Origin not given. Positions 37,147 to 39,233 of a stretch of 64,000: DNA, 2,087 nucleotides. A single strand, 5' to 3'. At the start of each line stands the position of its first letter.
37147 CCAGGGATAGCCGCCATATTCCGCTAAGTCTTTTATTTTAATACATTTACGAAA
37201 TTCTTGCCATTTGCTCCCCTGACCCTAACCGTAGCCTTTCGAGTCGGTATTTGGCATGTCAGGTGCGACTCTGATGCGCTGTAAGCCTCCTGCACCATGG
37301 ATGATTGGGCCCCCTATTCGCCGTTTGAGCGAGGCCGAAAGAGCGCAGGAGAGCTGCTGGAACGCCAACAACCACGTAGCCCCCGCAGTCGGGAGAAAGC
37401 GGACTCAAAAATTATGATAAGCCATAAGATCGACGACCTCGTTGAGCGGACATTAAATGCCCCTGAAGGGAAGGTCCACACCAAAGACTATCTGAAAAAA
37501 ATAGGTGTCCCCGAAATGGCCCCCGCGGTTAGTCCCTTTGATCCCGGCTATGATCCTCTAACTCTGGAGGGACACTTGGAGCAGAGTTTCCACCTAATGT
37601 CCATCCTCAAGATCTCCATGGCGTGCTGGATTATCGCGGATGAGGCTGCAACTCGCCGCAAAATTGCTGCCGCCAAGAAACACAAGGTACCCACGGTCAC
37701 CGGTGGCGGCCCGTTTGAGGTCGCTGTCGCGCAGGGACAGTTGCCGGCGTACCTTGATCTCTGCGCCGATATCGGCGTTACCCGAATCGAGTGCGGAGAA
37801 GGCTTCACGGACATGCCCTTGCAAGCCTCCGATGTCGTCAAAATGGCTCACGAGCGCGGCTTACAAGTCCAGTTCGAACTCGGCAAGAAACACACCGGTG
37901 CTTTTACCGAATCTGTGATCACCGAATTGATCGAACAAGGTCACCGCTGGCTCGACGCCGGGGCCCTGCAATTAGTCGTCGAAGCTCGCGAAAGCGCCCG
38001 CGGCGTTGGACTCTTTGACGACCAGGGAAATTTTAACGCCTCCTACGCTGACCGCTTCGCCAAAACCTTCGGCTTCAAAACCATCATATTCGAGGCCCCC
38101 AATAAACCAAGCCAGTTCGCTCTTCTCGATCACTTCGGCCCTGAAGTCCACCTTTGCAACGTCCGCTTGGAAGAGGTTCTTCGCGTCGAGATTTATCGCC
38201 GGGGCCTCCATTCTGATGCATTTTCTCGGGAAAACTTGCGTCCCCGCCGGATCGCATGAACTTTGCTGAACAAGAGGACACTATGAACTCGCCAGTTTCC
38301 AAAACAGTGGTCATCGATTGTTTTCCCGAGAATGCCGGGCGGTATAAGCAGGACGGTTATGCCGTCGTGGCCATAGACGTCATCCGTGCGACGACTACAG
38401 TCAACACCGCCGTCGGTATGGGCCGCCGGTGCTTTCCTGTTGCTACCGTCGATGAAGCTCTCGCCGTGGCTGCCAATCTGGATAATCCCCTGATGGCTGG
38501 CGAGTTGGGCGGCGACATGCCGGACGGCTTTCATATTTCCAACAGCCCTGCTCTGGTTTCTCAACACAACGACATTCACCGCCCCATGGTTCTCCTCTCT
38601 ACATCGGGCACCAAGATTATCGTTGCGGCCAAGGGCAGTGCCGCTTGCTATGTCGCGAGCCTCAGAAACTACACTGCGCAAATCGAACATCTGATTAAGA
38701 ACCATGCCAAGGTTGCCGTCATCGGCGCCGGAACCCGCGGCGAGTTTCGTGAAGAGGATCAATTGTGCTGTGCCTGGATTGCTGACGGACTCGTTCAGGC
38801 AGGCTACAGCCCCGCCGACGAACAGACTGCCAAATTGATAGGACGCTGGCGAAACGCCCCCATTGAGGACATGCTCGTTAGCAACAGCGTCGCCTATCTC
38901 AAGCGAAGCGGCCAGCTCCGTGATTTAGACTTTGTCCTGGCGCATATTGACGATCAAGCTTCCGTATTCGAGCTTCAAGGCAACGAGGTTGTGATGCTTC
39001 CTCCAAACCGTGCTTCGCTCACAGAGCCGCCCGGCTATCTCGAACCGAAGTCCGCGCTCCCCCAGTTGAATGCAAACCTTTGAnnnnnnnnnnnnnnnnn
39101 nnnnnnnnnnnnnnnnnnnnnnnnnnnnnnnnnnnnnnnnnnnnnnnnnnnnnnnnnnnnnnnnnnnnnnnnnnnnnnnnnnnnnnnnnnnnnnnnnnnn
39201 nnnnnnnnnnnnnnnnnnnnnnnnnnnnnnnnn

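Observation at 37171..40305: ComA-ComB-ATP-grasp module inside an exosortase/EPS locus: candidate sulfolactyl (sulfonate) glycan-decoration pathway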

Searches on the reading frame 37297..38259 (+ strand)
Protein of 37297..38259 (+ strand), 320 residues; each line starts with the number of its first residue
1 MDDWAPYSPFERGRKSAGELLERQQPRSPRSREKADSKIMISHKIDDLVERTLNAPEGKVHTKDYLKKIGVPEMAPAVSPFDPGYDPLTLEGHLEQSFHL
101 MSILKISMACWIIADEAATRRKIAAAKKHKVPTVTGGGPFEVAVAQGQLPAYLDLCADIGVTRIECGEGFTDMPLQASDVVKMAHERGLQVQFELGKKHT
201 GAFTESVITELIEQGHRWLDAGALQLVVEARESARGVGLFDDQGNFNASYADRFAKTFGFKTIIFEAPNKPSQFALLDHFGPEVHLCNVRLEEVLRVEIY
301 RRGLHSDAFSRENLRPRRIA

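Call 3: search_protein_families(library=pfam, proteins=[window:37297-38259:+], max_evalue=0.01)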
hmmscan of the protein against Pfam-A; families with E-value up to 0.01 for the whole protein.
window:37297-38259:+ (320 aa): 1 family
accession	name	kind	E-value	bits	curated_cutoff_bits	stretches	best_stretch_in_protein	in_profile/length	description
PF02679.21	ComA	-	5.3e-47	160.7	25.2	1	82-307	17-243/243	(2R)-phospho-3-sulfolactate synthase (ComA)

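Call 4: search_protein_families(library=ncbifam, proteins=[window:37297-38259:+], max_evalue=0.01)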
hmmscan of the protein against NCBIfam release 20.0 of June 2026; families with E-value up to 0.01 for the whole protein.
window:37297-38259:+ (320 aa): 1 family
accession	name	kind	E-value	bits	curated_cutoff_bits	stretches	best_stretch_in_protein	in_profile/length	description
TIGR03849.2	arch_ComA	equivalog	1.2e-46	159.1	280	1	83-309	14-240/241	phosphosulfolactate synthase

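Call 24: search_solved_structures(query=window:37414-38259:+, max_evalue=0.001, show_alignments=2)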
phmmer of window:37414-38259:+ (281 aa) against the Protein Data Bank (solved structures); distinct sequences matched with E-value up to 0.001: 4.
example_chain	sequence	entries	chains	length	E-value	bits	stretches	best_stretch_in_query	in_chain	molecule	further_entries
24fo_A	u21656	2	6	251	2.9e-33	118.6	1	42-272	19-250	Phosphosulfolactate synthase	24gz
1qwg_A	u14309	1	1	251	3.9e-33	118.2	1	42-272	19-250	(2R)-phospho-3-sulfolactate synthase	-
9cm1_0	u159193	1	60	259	2.3e-30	109.1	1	42-272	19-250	Phosphosulfolactate synthase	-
1u83_A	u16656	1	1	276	4.9e-16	62.1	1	81-270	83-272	Phosphosulfolactate synthase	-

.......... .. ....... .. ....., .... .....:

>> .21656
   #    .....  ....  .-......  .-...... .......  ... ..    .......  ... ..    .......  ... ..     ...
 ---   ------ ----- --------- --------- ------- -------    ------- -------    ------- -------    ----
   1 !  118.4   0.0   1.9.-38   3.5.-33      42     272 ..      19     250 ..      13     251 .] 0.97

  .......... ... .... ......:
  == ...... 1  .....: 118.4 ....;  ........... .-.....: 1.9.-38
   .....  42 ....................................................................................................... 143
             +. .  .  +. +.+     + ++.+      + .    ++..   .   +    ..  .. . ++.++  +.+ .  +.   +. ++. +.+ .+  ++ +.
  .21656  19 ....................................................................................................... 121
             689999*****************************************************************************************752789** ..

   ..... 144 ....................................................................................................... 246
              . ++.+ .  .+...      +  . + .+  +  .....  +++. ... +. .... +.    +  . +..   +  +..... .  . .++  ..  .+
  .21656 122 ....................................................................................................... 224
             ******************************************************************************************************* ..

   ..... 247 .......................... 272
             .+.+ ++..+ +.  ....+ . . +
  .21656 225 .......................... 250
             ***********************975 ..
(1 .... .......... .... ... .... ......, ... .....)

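Call 63: find_homologous_proteins(query=window:37414-38259:+, max_evalue=1e-10)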
Query window:37414-38259:+ (281 aa): 5109 proteins with E <= 1e-10 among 6149 candidates; the best 120 are listed.
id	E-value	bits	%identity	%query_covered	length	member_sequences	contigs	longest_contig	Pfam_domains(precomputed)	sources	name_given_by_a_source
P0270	1.8e-186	636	100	100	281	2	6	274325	PF02679.22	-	-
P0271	2.8e-166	570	89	99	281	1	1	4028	PF02679.22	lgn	-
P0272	2.4e-162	557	87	98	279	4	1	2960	PF02679.22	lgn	-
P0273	8.4e-162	555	87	100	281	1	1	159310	PF02679.22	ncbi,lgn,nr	ncbi:MAG: phosphosulfolactate synthase [Acidobacteriia bacterium]|nr:phosphosulfolactate synthase [T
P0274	1.5e-161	554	86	99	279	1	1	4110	PF02679.22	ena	-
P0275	1.5e-161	554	86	99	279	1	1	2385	PF02679.22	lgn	-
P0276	1.1e-160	551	86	100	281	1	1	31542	PF02679.22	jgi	jgi:phosphosulfolactate synthase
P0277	1.6e-160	551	86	100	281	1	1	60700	PF02679.22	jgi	jgi:phosphosulfolactate synthase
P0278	2.5e-159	547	89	96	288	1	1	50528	PF02679.22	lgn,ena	-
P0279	3.2e-159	547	86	99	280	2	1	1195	PF02679.22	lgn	-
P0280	4.1e-159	546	84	100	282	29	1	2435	PF02679.22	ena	-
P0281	4.4e-159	546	85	100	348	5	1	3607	PF02679.22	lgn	-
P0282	3.1e-158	543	88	94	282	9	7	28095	PF02679.22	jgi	jgi:phosphosulfolactate synthase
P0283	1.6e-157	541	85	100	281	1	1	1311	PF02679.22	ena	-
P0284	4.4e-157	540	86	98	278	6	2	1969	PF02679.22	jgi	-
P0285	3.6e-155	533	83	100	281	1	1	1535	PF02679.22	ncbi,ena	-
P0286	5.2e-155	533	86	96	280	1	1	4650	PF02679.22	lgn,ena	-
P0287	1.1e-154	532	83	100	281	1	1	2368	PF02679.22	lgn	-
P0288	1.1e-154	532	86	96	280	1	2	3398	PF02679.22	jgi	jgi:phosphosulfolactate synthase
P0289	1.3e-152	525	81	100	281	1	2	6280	PF02679.22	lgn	-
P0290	8.4e-152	522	85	97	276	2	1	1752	PF02679.22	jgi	jgi:phosphosulfolactate synthase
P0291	3.2e-151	520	80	100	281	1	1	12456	PF02679.22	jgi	jgi:phosphosulfolactate synthase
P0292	3.4e-151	520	80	100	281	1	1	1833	PF02679.22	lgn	-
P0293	1.7e-150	518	80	100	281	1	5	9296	PF02679.22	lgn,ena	-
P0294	3.0e-150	517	81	99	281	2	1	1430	PF02679.22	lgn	-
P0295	4.1e-150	517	83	98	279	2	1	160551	PF02679.22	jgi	jgi:phosphosulfolactate synthase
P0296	2.7e-149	514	81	99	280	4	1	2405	PF02679.22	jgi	-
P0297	1.9e-148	511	83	94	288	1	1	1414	PF02679.22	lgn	-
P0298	5.6e-148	510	81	96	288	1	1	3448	PF02679.22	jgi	jgi:phosphosulfolactate synthase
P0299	9.1e-148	509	84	93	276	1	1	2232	PF02679.22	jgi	jgi:phosphosulfolactate synthase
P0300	4.7e-147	507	79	100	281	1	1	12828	PF02679.22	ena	-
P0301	9.5e-147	506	84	93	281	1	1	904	PF02679.22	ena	-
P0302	2.1e-146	505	83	94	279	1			PF02679.22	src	-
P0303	2.7e-146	504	83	94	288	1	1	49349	PF02679.22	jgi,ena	-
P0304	3.7e-146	504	82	94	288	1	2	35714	PF02679.22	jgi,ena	-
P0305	6.3e-146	503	83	94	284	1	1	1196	PF02679.22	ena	-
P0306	1.4e-145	502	80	96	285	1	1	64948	PF02679.22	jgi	jgi:phosphosulfolactate synthase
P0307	2.0e-145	501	80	96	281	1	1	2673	PF02679.22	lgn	-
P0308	6.8e-145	500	83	92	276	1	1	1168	PF02679.22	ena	-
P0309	8.3e-145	499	83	93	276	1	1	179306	PF02679.22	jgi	jgi:phosphosulfolactate synthase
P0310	9.0e-145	499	81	94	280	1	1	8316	PF02679.22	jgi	jgi:phosphosulfolactate synthase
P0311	9.1e-145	499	81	94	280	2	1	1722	PF02679.22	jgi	jgi:phosphosulfolactate synthase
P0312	9.2e-145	499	80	94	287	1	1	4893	PF02679.22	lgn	-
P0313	9.9e-145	499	81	94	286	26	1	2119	PF02679.22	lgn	-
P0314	1.0e-144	499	82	93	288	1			PF02679.22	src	-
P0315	1.1e-144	499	80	96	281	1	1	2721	PF02679.22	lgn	-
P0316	1.3e-144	499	79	96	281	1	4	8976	PF02679.22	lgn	-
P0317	1.4e-144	499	82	92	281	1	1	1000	PF02679.22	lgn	-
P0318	2.3e-144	498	82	94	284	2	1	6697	PF02679.22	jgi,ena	jgi:phosphosulfolactate synthase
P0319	2.4e-144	498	82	92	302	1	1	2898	PF02679.22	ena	-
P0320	2.4e-144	498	82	93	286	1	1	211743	PF02679.22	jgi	jgi:phosphosulfolactate synthase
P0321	2.5e-144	498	83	92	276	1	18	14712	PF02679.22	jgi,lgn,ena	jgi:phosphosulfolactate synthase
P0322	3.0e-144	497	80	94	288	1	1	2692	PF02679.22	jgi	jgi:phosphosulfolactate synthase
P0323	3.3e-144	497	82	93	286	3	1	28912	PF02679.22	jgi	jgi:phosphosulfolactate synthase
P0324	4.0e-144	497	85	91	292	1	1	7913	PF02679.22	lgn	-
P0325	5.7e-144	497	80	96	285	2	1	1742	PF02679.22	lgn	-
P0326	6.1e-144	496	80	96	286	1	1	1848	PF02679.22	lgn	-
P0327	9.0e-144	496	83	92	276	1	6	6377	PF02679.22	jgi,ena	-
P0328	1.0e-143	496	79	97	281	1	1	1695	PF02679.22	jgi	jgi:phosphosulfolactate synthase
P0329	1.3e-143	495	82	94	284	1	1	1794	PF02679.22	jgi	-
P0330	1.6e-143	495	79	96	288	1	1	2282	PF02679.22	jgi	jgi:phosphosulfolactate synthase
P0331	1.6e-143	495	82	94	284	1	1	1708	PF02679.22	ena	-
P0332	1.9e-143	495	83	92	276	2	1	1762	PF02679.22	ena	-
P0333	2.0e-143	495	81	93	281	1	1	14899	PF02679.22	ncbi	-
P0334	2.3e-143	495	81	93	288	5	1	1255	PF02679.22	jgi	jgi:phosphosulfolactate synthase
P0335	2.3e-143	495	80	94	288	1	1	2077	PF02679.22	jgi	jgi:phosphosulfolactate synthase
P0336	2.4e-143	495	82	94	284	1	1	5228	PF02679.22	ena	-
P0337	2.6e-143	494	82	94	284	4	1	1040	PF02679.22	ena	-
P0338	2.7e-143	494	81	94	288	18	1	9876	PF02679.22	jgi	jgi:phosphosulfolactate synthase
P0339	3.2e-143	494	82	95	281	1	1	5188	PF02679.22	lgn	-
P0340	3.2e-143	494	83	92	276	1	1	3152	PF02679.22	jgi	jgi:phosphosulfolactate synthase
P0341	3.3e-143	494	81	94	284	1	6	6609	PF02679.22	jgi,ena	-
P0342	3.4e-143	494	82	94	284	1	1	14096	PF02679.22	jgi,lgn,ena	-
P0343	3.7e-143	494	82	92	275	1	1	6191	PF02679.22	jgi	jgi:phosphosulfolactate synthase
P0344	3.8e-143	494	82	92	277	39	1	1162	PF02679.22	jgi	jgi:phosphosulfolactate synthase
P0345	4.2e-143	494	80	94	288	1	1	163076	PF02679.22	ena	-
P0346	4.3e-143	494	81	93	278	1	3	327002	PF02679.22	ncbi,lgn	-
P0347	4.5e-143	494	80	94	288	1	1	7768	PF02679.22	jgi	jgi:phosphosulfolactate synthase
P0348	4.5e-143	494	83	92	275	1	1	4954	PF02679.22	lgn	-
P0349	4.6e-143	494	82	94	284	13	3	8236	PF02679.22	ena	-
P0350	4.6e-143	494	81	94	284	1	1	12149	PF02679.22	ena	-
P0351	4.8e-143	494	83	92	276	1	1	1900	PF02679.22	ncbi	-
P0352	5.1e-143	493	81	93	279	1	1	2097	PF02679.22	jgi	jgi:phosphosulfolactate synthase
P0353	6.0e-143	493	79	95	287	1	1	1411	PF02679.22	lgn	-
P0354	6.4e-143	493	81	94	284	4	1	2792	PF02679.22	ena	-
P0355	6.4e-143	493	81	94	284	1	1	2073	PF02679.22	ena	-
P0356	7.3e-143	493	84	91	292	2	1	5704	PF02679.22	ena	-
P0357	7.7e-143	493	78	98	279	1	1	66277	PF02679.22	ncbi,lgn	-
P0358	7.8e-143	493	80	94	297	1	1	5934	PF02679.22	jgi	jgi:phosphosulfolactate synthase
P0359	8.5e-143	493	82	92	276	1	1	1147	PF02679.22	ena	-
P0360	8.8e-143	493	82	94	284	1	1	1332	PF02679.22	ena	-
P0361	9.2e-143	493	80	95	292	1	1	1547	PF02679.22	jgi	jgi:phosphosulfolactate synthase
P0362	9.6e-143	493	80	94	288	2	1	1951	PF02679.22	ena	-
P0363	1.0e-142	492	81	94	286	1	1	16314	PF02679.22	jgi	jgi:phosphosulfolactate synthase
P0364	1.2e-142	492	79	96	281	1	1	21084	PF02679.22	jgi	jgi:phosphosulfolactate synthase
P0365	1.2e-142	492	81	94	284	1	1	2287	PF02679.22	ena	-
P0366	1.4e-142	492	82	93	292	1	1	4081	PF02679.22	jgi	jgi:phosphosulfolactate synthase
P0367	1.5e-142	492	84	91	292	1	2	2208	PF02679.22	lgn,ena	-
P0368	1.6e-142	492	82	93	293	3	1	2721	PF02679.22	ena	-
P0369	1.6e-142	492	82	92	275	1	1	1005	PF02679.22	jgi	-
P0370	2.0e-142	492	82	93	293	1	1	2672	PF02679.22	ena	-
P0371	2.0e-142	491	81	93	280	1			PF02679.22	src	-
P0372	2.3e-142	491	83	91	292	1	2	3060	PF02679.22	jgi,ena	-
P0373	2.3e-142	491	81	94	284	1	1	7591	PF02679.22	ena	-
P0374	2.4e-142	491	82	93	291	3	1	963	PF02679.22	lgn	-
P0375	2.7e-142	491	80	93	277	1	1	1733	PF02679.22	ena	-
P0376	3.3e-142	491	81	92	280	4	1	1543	PF02679.22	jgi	jgi:phosphosulfolactate synthase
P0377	3.4e-142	491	77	98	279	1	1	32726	PF02679.22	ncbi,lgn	-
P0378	3.5e-142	491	80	95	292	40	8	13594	PF02679.22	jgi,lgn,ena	-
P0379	3.6e-142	491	81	93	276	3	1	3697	PF02679.22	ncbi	-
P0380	3.6e-142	491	78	95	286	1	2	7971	PF02679.22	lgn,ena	-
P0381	3.7e-142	491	82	93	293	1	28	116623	PF02679.22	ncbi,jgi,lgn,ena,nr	ncbi:MAG: hypothetical protein DMG42_27455 [Acidobacteria bacterium]|nr:MAG: hypothetical protein DM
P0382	4.3e-142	490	81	94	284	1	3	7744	PF02679.22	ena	-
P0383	5.2e-142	490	80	93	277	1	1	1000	PF02679.22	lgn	-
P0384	6.0e-142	490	80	93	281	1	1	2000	PF02679.22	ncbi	-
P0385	6.4e-142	490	82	93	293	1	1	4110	PF02679.22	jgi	-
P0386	8.2e-142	489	77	96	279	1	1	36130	PF02679.22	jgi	jgi:phosphosulfolactate synthase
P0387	8.4e-142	489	81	94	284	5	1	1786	PF02679.22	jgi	-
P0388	8.6e-142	489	83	91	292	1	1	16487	PF02679.22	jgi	jgi:phosphosulfolactate synthase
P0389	9.2e-142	489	79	94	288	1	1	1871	PF02679.22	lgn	-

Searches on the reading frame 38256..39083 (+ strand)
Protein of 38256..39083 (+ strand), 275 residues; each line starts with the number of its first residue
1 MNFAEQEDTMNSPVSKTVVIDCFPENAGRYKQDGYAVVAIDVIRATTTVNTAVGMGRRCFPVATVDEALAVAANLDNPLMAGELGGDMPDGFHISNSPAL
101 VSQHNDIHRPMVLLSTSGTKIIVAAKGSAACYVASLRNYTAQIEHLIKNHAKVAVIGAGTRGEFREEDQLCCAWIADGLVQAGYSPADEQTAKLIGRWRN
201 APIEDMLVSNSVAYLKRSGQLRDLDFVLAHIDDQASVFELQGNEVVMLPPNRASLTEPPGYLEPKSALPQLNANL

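Call 3: search_protein_families(library=pfam, proteins=[window:38256-39083:+], max_evalue=0.01)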
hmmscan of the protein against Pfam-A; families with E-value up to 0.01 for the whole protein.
window:38256-39083:+ (275 aa): 1 family
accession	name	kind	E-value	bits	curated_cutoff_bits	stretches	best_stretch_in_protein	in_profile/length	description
PF04029.19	2-ph_phosp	-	2.4e-35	122.2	26.4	1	32-229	12-213/226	2-phosphosulpholactate phosphatase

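Call 4: search_protein_families(library=ncbifam, proteins=[window:38256-39083:+], max_evalue=0.01)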
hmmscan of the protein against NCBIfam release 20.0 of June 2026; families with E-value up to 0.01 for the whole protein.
window:38256-39083:+ (275 aa): 8 families
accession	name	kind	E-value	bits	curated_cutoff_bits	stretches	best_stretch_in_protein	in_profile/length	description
NF002054.0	PRK00886.1-3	equivalog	1.2e-23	83.8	330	1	36-239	21-229/241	2-phosphosulfolactate phosphatase family protein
NF002057.0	PRK00886.1-6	equivalog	1.9e-23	82.9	235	1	36-246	16-223/228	2-phosphosulfolactate phosphatase family protein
TIGR00298.1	TIGR00298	equivalog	3.2e-21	76.1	175.05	1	37-228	2-197/216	2-phosphosulfolactate phosphatase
NF002055.0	PRK00886.1-4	equivalog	2.2e-20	73.3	345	1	36-181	21-168/236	2-phosphosulfolactate phosphatase family protein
NF002053.0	PRK00886.1-2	equivalog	2.7e-19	69.5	319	1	36-245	20-238/243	2-phosphosulfolactate phosphatase family protein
NF002056.0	PRK00886.1-5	equivalog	9.2e-19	67.8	323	1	36-226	20-220/243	2-phosphosulfolactate phosphatase family protein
NF010700.0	PRK14100.1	equivalog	1.4e-18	67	332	1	20-245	5-229/237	2-phosphosulfolactate phosphatase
NF002052.0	PRK00886.1-1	equivalog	2.3e-16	60.2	440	1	36-180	21-167/239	2-phosphosulfolactate phosphatase family protein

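Call 25: search_solved_structures(query=window:38256-39083:+, max_evalue=0.001, show_alignments=2)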
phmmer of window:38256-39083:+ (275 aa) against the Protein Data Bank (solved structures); distinct sequences matched with E-value up to 0.001: 3.
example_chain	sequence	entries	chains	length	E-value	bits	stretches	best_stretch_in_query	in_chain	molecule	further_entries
1vr0_A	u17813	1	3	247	8.2e-17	64.6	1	34-178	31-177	Probable 2-phosphosulfolactate phosphatase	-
2yyv_A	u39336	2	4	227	5.8e-16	61.8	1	37-177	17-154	Probable 2-phosphosulfolactate phosphatase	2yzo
2z0j_A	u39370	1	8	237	6.2e-12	48.6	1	36-242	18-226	Putative uncharacterized protein TTHA1438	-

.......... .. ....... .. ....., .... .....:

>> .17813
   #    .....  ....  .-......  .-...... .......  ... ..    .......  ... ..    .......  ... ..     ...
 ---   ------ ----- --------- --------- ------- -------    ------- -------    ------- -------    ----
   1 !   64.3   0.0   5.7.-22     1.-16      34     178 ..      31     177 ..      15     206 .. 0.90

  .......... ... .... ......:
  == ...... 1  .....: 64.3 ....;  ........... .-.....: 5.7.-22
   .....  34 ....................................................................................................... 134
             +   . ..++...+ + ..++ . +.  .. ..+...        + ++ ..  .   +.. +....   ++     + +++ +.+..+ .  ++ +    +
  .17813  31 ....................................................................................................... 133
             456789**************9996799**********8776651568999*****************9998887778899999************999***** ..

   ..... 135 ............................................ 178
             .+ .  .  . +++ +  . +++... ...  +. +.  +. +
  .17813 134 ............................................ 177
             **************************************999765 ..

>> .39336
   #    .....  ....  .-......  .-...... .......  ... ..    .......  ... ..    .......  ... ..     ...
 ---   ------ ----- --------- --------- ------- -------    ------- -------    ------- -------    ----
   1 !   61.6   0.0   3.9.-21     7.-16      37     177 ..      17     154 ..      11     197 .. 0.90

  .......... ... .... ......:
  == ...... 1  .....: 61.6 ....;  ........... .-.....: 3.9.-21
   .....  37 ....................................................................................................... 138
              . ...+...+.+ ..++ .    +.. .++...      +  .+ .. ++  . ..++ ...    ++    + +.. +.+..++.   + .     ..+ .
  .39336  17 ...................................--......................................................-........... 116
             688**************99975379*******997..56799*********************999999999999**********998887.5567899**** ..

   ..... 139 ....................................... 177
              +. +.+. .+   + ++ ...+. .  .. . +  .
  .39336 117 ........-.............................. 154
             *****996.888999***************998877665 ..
